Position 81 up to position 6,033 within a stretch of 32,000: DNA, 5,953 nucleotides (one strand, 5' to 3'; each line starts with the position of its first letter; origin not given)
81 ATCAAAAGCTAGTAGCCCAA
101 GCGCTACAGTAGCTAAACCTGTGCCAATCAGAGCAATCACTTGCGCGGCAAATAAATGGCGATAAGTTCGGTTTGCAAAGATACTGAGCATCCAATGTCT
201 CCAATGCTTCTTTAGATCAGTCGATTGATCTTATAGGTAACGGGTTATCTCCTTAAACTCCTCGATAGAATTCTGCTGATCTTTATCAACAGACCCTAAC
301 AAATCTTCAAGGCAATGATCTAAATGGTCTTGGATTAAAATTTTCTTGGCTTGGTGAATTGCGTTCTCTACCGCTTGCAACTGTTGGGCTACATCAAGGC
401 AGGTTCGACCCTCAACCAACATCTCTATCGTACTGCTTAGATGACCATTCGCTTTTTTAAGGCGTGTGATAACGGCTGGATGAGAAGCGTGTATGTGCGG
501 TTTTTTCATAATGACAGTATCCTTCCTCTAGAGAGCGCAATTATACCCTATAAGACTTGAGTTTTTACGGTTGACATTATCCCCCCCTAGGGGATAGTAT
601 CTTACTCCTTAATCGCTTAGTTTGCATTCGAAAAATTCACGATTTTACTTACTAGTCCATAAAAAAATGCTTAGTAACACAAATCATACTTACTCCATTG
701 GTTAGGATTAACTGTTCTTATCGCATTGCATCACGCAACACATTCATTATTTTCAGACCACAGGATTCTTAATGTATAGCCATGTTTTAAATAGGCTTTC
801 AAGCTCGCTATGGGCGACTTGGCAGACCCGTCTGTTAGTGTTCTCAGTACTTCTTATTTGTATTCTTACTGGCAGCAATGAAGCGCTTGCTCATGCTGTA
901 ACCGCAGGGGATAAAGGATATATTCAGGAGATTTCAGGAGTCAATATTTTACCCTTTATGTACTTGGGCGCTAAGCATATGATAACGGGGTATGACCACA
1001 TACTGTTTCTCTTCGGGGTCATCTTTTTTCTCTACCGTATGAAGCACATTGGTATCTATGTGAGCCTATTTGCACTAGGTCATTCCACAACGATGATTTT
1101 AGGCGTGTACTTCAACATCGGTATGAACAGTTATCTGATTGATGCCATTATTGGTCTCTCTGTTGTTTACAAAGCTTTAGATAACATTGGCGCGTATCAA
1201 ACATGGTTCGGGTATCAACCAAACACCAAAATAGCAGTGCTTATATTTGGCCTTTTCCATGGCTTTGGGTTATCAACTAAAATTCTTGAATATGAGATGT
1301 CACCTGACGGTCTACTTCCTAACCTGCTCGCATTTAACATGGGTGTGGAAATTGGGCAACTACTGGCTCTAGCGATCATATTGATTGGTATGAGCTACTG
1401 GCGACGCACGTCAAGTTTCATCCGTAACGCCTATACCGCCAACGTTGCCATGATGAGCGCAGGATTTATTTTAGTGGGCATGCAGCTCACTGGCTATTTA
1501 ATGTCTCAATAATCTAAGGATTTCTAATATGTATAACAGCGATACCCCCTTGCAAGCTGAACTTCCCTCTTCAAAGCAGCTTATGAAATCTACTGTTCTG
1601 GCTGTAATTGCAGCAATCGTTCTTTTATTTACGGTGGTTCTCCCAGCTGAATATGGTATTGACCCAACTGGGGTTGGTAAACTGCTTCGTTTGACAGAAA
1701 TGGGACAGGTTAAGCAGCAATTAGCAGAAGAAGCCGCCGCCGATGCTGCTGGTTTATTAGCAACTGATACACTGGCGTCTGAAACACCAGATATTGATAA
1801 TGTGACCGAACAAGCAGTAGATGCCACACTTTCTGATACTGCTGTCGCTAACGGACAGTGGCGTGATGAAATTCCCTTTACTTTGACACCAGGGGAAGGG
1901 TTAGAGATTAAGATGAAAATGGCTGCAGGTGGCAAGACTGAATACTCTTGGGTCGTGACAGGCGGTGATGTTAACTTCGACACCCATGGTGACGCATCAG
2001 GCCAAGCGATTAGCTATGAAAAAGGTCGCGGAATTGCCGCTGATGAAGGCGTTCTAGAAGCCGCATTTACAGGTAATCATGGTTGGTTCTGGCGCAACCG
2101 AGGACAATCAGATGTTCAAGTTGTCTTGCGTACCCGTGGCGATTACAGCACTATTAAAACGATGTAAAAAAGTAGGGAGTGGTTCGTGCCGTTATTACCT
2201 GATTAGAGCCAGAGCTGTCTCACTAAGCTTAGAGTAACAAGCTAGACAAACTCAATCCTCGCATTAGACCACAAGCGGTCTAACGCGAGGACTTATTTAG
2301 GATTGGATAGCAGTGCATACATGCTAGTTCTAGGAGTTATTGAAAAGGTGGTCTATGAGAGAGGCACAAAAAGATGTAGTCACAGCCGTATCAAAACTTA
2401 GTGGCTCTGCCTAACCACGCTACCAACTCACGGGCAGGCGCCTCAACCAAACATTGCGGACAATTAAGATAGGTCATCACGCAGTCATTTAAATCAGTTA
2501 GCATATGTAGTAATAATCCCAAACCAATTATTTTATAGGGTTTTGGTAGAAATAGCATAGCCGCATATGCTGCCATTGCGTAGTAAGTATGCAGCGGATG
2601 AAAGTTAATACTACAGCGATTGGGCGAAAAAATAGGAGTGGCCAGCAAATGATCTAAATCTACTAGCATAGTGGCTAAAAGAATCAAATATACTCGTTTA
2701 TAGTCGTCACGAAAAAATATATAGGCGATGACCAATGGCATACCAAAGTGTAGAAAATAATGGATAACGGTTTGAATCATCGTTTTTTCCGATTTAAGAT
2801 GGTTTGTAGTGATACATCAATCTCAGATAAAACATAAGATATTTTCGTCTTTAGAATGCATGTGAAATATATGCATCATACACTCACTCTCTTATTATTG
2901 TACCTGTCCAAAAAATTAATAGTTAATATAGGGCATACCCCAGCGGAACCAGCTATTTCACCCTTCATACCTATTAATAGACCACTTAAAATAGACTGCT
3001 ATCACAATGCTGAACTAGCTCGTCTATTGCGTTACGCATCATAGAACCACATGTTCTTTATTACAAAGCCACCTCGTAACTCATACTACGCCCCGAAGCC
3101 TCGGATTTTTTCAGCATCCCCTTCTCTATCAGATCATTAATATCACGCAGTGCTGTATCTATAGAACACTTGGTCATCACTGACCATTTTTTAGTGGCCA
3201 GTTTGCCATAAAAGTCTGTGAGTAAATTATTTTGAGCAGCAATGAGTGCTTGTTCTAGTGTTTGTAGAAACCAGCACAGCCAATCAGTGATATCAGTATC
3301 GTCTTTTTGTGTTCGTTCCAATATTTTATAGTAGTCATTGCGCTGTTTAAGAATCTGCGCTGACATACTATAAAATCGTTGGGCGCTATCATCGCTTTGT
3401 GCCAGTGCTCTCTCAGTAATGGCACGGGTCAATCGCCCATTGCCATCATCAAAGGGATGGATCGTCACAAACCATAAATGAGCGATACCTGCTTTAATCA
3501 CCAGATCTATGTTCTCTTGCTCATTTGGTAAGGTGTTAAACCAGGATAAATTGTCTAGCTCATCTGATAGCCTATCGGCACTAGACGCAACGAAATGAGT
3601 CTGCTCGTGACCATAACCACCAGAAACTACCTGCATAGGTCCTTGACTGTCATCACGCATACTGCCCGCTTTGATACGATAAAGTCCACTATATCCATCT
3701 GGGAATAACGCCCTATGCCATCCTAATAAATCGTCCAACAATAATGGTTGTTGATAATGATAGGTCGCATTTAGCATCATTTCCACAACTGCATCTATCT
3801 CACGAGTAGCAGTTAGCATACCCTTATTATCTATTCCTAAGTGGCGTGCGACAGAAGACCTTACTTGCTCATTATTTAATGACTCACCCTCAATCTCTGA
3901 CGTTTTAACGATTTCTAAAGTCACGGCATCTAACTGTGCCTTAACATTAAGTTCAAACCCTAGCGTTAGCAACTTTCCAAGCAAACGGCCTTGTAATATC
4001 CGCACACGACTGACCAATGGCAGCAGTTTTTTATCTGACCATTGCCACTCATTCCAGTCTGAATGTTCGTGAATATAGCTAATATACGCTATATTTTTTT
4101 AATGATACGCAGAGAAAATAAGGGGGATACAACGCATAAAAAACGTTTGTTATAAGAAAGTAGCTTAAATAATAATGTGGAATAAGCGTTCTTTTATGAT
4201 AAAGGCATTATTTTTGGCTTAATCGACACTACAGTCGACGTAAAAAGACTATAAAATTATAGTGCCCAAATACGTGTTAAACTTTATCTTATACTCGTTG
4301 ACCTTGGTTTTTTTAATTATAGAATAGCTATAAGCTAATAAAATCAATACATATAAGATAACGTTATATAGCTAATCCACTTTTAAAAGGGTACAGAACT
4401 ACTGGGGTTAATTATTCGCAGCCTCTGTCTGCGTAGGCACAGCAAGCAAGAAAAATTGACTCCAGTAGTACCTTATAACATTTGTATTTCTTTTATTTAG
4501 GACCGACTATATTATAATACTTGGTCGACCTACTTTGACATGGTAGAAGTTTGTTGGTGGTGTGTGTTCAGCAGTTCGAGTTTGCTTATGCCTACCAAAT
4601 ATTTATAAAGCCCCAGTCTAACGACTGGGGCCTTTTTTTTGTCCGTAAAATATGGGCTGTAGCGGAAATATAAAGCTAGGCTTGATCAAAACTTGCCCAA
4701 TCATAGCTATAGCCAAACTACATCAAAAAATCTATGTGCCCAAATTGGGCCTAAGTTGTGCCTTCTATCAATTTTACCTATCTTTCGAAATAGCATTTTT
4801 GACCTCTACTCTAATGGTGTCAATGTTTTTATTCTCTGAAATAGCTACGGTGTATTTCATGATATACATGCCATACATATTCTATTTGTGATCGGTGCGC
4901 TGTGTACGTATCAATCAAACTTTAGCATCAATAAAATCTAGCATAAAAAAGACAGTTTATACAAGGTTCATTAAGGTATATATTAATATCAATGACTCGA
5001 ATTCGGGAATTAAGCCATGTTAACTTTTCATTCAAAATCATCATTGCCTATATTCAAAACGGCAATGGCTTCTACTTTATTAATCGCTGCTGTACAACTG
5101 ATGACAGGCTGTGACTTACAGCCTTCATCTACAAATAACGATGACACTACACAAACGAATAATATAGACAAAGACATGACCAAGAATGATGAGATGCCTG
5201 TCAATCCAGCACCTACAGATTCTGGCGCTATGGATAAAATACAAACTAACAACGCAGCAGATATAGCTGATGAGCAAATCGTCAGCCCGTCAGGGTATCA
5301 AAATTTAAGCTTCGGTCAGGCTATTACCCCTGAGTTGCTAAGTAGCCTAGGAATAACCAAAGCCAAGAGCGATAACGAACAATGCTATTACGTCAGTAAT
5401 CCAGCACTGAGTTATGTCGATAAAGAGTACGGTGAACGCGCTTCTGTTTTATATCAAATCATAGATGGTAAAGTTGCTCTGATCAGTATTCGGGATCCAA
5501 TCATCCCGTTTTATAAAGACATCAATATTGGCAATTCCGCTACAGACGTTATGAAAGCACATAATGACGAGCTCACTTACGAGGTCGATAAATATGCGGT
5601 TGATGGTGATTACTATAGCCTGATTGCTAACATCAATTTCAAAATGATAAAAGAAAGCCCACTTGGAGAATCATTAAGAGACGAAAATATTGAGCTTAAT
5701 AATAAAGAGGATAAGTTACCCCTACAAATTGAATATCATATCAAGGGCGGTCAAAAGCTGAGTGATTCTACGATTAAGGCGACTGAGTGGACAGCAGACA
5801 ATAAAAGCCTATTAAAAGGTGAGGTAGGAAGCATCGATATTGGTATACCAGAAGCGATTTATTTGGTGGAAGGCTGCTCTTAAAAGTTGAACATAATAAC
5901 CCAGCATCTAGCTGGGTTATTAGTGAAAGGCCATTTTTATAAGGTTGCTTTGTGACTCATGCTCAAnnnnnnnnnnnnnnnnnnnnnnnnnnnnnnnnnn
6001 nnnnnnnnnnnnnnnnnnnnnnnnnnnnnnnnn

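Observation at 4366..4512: A 146-147 bp MITE-like palindromic element present three times (4366-4512 +, 21945-22091 +, 24894-25039 -)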

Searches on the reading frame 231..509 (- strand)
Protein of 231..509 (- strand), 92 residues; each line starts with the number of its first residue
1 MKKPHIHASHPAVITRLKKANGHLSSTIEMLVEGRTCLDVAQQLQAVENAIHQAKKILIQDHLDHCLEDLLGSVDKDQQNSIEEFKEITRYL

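Call 84: search_protein_families(library=pfam, proteins=[window:231-509:-], max_evalue=0.00001)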
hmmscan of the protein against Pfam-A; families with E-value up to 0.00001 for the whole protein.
window:231-509:- (92 aa): 1 family
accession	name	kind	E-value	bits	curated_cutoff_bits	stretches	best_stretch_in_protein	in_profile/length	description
PF02583.22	Trns_repr_metal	-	5.7e-19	68.7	22.8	1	10-88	2-75/78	Metal-sensitive transcriptional repressor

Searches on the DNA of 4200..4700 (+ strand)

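Call 9: search_dna_similar(query=window:4366-4512:+, collection=plasmids, mode=distant, max_rows=40)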
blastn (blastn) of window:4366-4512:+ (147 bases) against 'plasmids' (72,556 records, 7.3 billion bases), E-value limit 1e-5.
No match.

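Call 65: search_rna_families(source=window, start=4200, end=4700, threshold=evalue, max_evalue=5)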
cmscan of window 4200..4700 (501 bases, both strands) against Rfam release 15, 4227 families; matches with E-value up to 5: 11.
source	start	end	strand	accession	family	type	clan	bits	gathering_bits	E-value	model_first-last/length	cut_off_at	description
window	4608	4672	-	RF01393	isrJ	Gene; sRNA;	-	25.3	37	0.015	1-75/75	no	isrJ Hfq binding RNA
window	4611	4648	+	RF02401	ClpQY_promoter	Cis-reg;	-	21.4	42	0.02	1-39/57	no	ClpQY promoter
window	4550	4639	+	RF00021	Spot_42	Gene; sRNA;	-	20.9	80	0.11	1-115/115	no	Spot 42 RNA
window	4594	4638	+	RF02270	nse_sRNA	Gene;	-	20.9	75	0.36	1-73/73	no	Neisseria sigma-E sRNA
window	4589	4639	+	RF02399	NsiR1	Gene; sRNA;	-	20.8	39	0.094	1-60/60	no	Nitrogen stress-induced RNA 1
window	4579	4639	+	RF02278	Betaproteobacteria_toxic_sRNA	Gene; sRNA;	-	20.1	50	0.12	1-64/64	no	Betaproteobacteria toxic small RNA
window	4576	4647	+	RF00519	suhB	Gene; sRNA;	CL00108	19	41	0.17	1-77/77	no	Makes More Granules Regulator RNA (mmgR)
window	4520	4647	+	RF00121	MicC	Gene; sRNA;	-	18.3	90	3.7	1-123/123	no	MicC RNA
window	4578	4640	+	RF00506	Thr_leader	Cis-reg; leader;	-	18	55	0.73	1-118/118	no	Threonine operon leader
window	4393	4474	+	RF04170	MIR7723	Gene; miRNA;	-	14.6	200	3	1-235/235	no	MIR7723 microRNA precursor family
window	4605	4700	-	RF02377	SurA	Gene; sRNA;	-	10.2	100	2.8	179-279/279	5'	SurA sRNA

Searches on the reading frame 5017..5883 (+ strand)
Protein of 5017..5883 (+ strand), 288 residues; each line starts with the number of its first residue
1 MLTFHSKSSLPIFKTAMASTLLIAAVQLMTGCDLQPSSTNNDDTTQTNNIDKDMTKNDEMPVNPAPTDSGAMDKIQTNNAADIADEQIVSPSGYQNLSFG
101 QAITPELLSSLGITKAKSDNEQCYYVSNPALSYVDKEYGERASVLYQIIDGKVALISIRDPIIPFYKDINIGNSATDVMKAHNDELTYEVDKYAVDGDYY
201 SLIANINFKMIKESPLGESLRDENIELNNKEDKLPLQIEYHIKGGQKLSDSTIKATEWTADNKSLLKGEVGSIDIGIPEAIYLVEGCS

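Call 64: find_encoding_contigs(protein=window:5017-5883:+, flank=2500, max_places=8)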
Protein window:5017-5883:+ (288 aa): 5 contigs read that carry it; 3 places shown.
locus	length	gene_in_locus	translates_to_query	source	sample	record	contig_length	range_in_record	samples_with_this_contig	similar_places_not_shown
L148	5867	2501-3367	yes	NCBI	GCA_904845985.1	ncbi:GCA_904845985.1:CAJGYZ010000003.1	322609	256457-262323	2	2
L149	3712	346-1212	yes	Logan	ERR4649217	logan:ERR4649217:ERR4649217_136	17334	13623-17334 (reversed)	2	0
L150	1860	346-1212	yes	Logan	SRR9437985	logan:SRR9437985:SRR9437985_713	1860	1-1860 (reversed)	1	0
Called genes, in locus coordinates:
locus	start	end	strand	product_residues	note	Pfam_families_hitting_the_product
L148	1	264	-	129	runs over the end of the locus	PF19617:DUF6122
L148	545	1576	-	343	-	PF13776:DUF4172, PF02661:Fic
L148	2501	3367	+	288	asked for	-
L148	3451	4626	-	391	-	PF00144:Beta-lactamase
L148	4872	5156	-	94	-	PF02416:TatA_B_E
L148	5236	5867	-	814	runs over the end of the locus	PF19335:HMBD, PF00122:E1-E2_ATPase, PF08282:Hydrolase_3 (faint), PF00702:Hydrolase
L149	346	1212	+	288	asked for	-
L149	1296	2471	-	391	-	PF00144:Beta-lactamase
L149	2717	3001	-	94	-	PF02416:TatA_B_E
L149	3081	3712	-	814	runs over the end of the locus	PF19335:HMBD, PF00122:E1-E2_ATPase, PF08282:Hydrolase_3 (faint), PF00702:Hydrolase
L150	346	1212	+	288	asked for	-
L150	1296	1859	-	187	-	?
